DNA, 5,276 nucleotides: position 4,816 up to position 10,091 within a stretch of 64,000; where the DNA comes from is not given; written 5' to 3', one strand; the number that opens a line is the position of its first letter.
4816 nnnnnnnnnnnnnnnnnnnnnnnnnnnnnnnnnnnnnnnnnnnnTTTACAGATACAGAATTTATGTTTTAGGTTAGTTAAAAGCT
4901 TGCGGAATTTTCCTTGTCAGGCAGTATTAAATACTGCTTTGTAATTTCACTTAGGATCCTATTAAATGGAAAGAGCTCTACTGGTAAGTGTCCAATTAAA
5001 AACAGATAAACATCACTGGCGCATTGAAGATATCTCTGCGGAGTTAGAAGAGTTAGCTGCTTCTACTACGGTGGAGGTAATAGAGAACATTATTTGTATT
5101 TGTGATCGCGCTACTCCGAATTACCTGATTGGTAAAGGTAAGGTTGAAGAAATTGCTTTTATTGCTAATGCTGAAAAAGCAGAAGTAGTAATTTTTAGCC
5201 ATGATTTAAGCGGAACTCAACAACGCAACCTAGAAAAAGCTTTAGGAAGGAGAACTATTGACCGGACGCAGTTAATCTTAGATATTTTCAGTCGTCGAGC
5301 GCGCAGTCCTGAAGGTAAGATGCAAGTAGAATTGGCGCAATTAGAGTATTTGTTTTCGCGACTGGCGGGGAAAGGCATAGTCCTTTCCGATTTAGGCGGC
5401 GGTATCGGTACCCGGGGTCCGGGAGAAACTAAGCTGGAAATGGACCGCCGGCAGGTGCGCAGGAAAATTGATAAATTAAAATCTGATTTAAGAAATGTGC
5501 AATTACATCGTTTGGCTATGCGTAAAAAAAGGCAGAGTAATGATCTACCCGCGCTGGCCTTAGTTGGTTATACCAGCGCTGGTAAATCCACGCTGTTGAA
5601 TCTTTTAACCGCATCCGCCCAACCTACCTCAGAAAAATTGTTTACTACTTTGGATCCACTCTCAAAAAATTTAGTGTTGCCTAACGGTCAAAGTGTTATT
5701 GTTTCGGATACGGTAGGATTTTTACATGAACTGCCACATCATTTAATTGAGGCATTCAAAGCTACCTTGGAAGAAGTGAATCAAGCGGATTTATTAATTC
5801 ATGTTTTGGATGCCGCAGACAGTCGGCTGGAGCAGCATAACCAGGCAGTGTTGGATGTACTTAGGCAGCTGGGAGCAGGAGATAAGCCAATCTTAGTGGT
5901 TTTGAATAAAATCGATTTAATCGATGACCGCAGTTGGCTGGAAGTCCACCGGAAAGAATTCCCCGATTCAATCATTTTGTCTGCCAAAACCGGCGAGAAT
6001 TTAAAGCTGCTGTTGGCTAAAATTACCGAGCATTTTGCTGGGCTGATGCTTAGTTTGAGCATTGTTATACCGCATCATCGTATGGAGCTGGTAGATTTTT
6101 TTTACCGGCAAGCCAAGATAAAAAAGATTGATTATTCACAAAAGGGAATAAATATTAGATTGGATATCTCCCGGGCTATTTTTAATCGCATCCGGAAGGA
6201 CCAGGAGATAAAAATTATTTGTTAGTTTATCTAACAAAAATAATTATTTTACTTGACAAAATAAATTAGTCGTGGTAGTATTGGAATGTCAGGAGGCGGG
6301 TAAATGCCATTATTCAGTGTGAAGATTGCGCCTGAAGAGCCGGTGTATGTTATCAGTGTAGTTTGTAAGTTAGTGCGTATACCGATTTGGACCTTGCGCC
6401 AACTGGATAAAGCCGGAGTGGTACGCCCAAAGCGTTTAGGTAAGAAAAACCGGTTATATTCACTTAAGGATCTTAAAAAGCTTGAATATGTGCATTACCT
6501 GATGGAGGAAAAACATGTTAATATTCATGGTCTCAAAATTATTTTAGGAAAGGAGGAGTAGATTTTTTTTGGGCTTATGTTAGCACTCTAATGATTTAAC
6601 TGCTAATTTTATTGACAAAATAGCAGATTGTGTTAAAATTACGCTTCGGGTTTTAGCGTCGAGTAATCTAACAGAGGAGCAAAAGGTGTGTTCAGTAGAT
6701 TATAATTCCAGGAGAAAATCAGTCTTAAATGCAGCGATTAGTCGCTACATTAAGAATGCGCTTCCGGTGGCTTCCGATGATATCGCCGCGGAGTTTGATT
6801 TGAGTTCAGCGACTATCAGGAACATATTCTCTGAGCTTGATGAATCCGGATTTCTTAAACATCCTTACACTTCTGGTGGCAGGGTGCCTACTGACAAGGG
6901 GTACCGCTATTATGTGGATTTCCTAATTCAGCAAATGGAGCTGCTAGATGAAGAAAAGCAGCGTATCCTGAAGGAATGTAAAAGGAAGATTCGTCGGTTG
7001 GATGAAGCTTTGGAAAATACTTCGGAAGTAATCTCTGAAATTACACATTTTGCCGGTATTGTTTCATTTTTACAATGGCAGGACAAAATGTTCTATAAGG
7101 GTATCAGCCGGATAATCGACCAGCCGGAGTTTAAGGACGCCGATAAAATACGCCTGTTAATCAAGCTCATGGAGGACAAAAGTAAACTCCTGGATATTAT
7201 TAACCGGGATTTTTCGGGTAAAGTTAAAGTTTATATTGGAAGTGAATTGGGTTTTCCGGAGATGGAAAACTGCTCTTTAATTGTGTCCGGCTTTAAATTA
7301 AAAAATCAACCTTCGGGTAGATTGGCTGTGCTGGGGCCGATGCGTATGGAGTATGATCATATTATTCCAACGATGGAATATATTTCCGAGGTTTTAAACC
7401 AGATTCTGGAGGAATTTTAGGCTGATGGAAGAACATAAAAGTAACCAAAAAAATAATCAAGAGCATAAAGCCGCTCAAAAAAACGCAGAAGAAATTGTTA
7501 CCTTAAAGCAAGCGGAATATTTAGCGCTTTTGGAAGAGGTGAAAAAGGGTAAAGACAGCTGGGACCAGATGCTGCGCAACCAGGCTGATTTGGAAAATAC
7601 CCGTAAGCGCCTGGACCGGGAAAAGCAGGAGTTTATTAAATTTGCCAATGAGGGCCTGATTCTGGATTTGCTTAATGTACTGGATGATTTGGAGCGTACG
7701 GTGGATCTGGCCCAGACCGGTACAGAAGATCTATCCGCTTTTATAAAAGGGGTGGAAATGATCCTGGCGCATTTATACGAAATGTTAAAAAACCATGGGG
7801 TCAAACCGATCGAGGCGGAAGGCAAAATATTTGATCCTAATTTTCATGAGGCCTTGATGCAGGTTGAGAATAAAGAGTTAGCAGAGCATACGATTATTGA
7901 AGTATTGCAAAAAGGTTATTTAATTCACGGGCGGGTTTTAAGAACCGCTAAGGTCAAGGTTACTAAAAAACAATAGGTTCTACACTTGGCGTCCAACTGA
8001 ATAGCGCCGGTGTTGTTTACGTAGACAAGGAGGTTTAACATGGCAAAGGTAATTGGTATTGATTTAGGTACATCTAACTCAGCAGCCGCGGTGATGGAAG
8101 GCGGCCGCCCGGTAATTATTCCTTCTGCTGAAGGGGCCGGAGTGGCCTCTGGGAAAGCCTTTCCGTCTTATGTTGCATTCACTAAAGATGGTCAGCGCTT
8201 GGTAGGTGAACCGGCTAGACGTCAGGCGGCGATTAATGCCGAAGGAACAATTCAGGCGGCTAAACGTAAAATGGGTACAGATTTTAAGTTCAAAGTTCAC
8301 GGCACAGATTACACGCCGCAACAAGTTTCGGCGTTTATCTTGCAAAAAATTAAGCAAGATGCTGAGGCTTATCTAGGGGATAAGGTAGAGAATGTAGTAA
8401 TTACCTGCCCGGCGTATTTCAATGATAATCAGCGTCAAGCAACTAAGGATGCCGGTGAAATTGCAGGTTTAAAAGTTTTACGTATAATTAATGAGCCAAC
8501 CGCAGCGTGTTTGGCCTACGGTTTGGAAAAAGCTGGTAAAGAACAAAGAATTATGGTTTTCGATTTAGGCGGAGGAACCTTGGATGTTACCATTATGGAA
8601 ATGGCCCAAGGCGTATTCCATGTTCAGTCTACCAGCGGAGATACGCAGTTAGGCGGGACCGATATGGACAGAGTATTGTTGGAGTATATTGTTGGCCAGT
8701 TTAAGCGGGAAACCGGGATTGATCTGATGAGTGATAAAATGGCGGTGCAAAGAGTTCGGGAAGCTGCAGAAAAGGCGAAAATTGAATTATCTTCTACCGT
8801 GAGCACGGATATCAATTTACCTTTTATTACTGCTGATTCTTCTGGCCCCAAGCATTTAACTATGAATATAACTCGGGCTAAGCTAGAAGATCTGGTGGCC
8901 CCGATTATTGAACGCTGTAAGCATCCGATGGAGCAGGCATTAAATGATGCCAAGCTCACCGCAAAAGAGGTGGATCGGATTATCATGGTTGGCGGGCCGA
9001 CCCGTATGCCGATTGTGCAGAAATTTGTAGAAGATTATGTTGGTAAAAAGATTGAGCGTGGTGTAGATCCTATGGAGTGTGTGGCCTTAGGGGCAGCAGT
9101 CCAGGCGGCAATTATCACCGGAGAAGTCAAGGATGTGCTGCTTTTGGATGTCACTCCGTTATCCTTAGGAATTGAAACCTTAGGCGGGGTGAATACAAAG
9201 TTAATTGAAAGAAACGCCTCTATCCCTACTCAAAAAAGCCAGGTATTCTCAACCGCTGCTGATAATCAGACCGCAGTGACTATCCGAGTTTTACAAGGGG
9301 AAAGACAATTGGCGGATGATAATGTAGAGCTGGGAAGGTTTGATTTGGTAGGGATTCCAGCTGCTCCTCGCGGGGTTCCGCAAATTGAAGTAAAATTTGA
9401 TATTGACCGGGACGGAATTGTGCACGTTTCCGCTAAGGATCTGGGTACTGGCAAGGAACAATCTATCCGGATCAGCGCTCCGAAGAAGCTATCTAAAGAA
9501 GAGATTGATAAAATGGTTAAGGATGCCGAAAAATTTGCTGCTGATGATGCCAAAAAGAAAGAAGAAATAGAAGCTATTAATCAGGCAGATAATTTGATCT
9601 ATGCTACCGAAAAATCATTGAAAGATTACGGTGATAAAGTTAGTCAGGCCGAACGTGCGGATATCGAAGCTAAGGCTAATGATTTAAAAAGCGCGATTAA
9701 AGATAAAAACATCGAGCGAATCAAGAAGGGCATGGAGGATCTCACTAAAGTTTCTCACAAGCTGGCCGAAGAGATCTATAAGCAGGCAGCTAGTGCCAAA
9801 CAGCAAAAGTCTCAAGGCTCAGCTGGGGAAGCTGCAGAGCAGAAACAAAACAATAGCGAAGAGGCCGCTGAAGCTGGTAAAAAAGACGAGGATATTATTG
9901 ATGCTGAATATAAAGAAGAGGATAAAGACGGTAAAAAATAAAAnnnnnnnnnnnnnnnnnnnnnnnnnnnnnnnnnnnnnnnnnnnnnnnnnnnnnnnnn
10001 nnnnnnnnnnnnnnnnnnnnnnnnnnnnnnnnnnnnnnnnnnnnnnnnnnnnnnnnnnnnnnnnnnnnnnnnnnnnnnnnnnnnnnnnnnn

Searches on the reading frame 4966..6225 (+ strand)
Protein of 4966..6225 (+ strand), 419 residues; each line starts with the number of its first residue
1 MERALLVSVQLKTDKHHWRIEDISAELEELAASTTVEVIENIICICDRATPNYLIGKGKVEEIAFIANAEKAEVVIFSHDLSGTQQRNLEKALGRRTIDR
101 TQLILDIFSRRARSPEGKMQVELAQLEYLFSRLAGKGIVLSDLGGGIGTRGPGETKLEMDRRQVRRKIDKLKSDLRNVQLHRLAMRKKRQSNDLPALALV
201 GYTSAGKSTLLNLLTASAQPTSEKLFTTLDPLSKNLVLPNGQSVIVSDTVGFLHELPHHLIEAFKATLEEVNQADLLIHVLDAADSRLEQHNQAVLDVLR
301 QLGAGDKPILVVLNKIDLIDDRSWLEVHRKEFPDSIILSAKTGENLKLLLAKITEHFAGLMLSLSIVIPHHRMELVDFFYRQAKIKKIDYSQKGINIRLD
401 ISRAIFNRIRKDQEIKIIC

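Call 8: search_protein_families(library=ncbifam, max_evalue=1e-10, proteins=[window:4966-6225:+])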
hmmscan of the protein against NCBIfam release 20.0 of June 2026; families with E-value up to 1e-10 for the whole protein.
window:4966-6225:+ (419 aa): 12 families
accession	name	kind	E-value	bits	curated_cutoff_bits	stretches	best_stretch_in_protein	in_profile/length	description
TIGR03156.1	GTP_HflX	equivalog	6.1e-130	433.2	216.75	1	3-356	1-350/351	GTPase HflX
NF008280.0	PRK11058.1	equivalog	4.6e-102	342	441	1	2-411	9-416/426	ribosome rescue GTPase HflX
TIGR03594.1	GTPase_EngA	equivalog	1.9e-17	63.4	306.7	1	196-357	2-160/432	ribosome biogenesis GTPase Der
NF000908.1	PRK00089.1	equivalog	5.3e-17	62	237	1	197-357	6-167/291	GTPase Era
NF003661.0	PRK05291.1-3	equivalog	6.2e-16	58.8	380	1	161-361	186-374/448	tRNA uridine-5-carboxymethylaminomethyl(34) synthesis GTPase MnmE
TIGR00450.1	mnmE_trmE_thdF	equivalog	2.2e-15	56.7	252.6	1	160-359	178-369/446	tRNA uridine-5-carboxymethylaminomethyl(34) synthesis GTPase MnmE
TIGR03918.1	GTP_HydF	equivalog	1.7e-14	53.5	325.55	1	196-357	9-167/392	[FeFe] hydrogenase H-cluster maturation GTPase HydF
TIGR02729.1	Obg_CgtA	equivalog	4.4e-14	52.2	280.25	1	196-356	159-327/329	Obg family GTPase CgtA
NF008955.0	PRK12297.1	equivalog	1.1e-13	50.9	406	1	197-359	162-330/429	GTPase ObgE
NF008956.1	PRK12299.1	equivalog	1.5e-13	50.5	300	1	197-357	161-325/327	GTPase ObgE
TIGR00436.1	era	equivalog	1.2e-12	47.7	116.25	1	197-357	3-163/270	GTPase Era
TIGR00231.1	small_GTP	domain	2.3e-12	47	42.5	1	196-347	5-156/164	GTP-binding protein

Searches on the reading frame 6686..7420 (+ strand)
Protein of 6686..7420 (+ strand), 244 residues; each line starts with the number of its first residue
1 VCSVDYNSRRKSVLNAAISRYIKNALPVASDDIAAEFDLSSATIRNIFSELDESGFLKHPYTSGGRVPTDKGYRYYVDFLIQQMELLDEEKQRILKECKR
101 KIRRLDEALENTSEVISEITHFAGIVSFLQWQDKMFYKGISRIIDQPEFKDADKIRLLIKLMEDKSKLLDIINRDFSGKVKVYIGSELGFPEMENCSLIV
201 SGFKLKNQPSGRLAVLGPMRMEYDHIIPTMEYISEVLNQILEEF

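Call 8: search_protein_families(library=ncbifam, max_evalue=1e-10, proteins=[window:6686-7420:+])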
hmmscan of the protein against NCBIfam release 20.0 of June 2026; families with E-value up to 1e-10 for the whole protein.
window:6686-7420:+ (244 aa): 2 families
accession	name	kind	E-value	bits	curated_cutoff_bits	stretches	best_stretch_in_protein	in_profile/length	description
TIGR00331.1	hrcA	equivalog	8e-64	216.3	197.2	2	8-128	2-125/338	heat-inducible transcriptional repressor HrcA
NF003033.0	PRK03911.1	equivalog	5.1e-15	55.8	248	1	8-100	5-99/264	HrcA family transcriptional regulator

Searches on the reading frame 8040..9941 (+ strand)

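Call 8: search_protein_families(library=ncbifam, max_evalue=1e-10, proteins=[window:8040-9941:+])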
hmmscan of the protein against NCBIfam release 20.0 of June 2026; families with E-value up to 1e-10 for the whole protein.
window:8040-9941:+ (633 aa): 13 families
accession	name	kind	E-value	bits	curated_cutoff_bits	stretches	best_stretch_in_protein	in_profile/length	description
NF001413.0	PRK00290.1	equivalog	9.7e-267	886.4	648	1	1-630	1-624/625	molecular chaperone DnaK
TIGR02350.1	prok_dnaK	equivalog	1.3e-264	879.1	822.55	1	3-580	1-595/596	molecular chaperone DnaK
NF009947.0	PRK13411.1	equivalog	7.2e-239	794.2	1002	2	84-628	101-649/662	molecular chaperone DnaK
NF009946.0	PRK13410.1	equivalog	5.4e-212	705.6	1019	2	89-629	108-648/669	molecular chaperone DnaK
NF003520.0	PRK05183.1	subfamily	5e-160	533.9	620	1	84-584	118-609/621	Fe-S protein assembly chaperone HscA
TIGR01991.1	HscA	equivalog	1.9e-159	531.9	708.55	1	83-586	97-591/600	Fe-S protein assembly chaperone HscA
NF002399.0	PRK01433.1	equivalog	9e-105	351.5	743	1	4-576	21-574/595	Fe-S protein assembly chaperone HscA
NF008673.0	PRK11678.1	equivalog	6.8e-22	77.9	331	0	229-354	328-443/450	molecular chaperone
NF010539.0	PRK13927.1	subfamily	7.4e-17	61.3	293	1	3-353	7-323/339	rod shape-determining protein MreB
TIGR00904.1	mreB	subfamily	3e-15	56.1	365.75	1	3-354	3-324/334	MreB/Mrl family cell shape determining protein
NF011660.0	PRK15080.1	equivalog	4.7e-14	52.2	182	0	99-210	77-177/277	ethanolamine utilization protein EutJ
NF010540.1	PRK13929.1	exception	6.9e-13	48.4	515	1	4-357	6-325/334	rod-share determining protein MreBH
TIGR02529.1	EutJ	subfamily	4.6e-11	42.7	152.1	0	99-204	44-143/239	ethanolamine utilization protein EutJ family protein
